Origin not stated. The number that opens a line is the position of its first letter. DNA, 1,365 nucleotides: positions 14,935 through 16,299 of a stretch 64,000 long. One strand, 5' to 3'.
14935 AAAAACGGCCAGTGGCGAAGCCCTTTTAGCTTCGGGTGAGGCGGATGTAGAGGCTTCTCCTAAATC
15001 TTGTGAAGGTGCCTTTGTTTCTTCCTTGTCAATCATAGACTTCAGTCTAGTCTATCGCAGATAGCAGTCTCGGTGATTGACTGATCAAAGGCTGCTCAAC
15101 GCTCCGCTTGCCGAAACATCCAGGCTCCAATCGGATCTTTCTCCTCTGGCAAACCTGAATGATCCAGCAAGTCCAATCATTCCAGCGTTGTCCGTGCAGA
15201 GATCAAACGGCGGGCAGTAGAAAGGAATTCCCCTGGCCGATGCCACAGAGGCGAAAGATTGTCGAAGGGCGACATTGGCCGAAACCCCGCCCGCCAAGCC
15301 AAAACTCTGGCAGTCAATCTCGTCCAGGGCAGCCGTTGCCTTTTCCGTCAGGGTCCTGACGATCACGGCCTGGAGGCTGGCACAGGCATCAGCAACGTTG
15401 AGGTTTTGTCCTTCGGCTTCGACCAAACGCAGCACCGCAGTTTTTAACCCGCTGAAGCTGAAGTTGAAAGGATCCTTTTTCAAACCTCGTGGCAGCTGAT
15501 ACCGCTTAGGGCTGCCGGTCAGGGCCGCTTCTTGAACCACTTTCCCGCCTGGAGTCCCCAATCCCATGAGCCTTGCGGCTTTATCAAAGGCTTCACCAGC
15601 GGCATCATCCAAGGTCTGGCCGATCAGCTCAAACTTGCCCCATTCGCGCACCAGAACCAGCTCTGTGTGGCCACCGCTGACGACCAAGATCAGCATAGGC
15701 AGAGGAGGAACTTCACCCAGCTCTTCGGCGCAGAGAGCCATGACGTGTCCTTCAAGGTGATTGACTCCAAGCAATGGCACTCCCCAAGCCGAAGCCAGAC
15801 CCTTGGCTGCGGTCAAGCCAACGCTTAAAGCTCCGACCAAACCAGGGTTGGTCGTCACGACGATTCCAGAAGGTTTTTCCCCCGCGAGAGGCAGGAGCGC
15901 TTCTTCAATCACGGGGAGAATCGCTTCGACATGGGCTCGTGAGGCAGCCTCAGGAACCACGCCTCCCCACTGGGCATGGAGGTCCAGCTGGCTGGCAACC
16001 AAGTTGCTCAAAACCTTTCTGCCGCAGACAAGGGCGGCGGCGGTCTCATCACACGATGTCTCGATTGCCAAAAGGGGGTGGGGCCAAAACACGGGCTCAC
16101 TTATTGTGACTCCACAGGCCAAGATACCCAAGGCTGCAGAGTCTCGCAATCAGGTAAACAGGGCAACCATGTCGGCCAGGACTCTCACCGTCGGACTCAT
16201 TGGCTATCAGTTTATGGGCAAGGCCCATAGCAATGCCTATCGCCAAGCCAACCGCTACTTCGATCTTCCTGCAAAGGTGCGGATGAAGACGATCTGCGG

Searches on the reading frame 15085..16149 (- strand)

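Call 40: search_protein_families(library=pfam, proteins=[window:15085-16149:-], max_evalue=0.00001)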
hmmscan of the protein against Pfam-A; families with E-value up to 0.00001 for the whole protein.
window:15085-16149:- (354 aa): 1 family
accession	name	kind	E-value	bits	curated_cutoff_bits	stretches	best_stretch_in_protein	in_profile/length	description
PF00814.31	TsaD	-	2.6e-82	276.9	24.8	1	45-326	1-263/264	tRNA N6-adenosine threonylcarbamoyltransferase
